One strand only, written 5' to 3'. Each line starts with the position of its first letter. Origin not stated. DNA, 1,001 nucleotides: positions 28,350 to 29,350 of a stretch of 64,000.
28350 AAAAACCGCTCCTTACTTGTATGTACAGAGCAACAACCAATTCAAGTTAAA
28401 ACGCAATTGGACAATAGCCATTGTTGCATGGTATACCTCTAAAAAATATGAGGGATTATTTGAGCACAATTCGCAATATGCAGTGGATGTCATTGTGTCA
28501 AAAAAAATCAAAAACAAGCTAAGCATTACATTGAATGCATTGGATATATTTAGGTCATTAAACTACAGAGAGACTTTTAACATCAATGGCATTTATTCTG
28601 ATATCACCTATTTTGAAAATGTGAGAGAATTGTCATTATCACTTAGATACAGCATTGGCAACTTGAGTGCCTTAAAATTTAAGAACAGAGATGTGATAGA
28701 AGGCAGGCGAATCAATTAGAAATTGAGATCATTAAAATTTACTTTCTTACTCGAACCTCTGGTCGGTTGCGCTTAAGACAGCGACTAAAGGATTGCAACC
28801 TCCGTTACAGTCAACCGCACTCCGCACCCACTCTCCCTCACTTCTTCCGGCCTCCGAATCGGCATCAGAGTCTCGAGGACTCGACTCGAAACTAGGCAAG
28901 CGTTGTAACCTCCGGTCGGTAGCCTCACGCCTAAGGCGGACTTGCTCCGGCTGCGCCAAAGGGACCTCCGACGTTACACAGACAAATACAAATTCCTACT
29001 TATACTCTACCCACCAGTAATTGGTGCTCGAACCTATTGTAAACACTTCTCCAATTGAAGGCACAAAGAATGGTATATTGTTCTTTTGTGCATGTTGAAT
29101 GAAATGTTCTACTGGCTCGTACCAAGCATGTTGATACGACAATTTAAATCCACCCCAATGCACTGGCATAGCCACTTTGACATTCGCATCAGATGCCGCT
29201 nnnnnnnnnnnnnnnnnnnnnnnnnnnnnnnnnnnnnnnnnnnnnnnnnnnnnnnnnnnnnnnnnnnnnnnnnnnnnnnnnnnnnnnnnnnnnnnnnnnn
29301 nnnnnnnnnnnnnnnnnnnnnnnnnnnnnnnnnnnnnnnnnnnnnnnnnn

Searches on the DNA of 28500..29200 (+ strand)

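Call 4: search_rna_families(source=window, start=28500, end=29200, threshold=evalue, max_evalue=10, show_alignments=4)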
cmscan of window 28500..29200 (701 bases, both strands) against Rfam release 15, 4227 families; matches with E-value up to 10: 1.
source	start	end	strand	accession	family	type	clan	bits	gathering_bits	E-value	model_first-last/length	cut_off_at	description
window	28787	28820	-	RF03031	ssnA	Cis-reg;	-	12.2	37.3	6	1-48/48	no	ssnA RNA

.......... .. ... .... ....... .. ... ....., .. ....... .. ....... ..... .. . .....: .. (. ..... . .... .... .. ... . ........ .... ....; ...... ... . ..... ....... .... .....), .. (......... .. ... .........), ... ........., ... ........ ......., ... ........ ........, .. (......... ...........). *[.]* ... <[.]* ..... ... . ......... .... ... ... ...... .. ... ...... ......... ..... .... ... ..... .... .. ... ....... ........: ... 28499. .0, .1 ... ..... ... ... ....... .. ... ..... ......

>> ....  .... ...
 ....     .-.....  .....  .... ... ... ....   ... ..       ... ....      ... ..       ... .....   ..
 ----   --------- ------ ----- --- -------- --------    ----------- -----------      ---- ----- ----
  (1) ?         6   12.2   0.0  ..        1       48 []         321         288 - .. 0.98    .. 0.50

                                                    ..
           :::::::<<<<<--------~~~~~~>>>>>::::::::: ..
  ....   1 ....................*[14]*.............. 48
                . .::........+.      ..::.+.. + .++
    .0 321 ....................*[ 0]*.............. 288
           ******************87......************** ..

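Call 18: search_dna_similar(query=window:28700-29000:+, collection=plasmids, mode=distant, max_evalue=0.01)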
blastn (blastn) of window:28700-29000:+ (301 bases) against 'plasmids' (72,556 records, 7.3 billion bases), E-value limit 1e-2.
No match.

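Call 19: search_dna_similar(query=window:28700-29000:+, collection=phages, mode=distant, max_evalue=0.01)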
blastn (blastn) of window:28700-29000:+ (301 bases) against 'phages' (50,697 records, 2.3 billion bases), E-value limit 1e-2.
No match.

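Call 64: build_rna_model(alignment_id=A2)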
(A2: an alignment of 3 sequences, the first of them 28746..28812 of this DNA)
Model R1 built from alignment A2 (3 sequences, 86 columns); structure: RNAalifold consensus.
model positions 68; base pairs 16; branch points 0; effective number of sequences 2.38; information 0.826 bits per position. Calibrated on 0.2 Mb of random sequence (short: E-values are rough).
structure used (alignment columns):
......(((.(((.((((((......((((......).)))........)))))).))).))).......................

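Call 65: search_with_rna_model(model_id=R1, sources=[window, L007, L017, L018, L001, L008, L009, L013], max_evalue=10)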
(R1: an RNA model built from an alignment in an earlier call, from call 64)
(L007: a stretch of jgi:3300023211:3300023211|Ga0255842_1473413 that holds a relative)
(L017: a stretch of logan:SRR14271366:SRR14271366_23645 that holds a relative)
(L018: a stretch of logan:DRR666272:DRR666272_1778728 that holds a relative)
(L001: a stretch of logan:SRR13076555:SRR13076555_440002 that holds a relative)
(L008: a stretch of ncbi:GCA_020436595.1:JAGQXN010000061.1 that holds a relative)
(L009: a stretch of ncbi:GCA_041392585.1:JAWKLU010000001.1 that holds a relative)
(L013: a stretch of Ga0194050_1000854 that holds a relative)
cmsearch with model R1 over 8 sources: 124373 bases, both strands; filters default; matches with E-value up to 10: 8.
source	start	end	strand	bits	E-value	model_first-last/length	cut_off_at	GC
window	28746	28813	+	92.6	2.1e-24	1-68/68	no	0.5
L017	12352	12419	+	92.6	2.1e-24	1-68/68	no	0.5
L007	2440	2507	-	92.1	3e-24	1-68/68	no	0.49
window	28899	28984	+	59.7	9.1e-15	1-68/68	no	0.62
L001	7056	7141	-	59.7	9.1e-15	1-68/68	no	0.62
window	22038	22099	+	17.7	0.017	1-68/68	no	0.35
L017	5644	5705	+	17.7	0.017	1-68/68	no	0.35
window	36921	36954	+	10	3.1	1-68/68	no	0.41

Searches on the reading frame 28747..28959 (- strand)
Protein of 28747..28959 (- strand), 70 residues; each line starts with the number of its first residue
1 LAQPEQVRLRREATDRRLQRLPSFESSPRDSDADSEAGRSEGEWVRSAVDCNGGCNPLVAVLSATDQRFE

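Call 55: search_protein_families(library=pfam, proteins=[window:28747-28959:-], max_evalue=1)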
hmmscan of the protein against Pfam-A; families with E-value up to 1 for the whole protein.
window:28747-28959:- (70 aa): 0 families
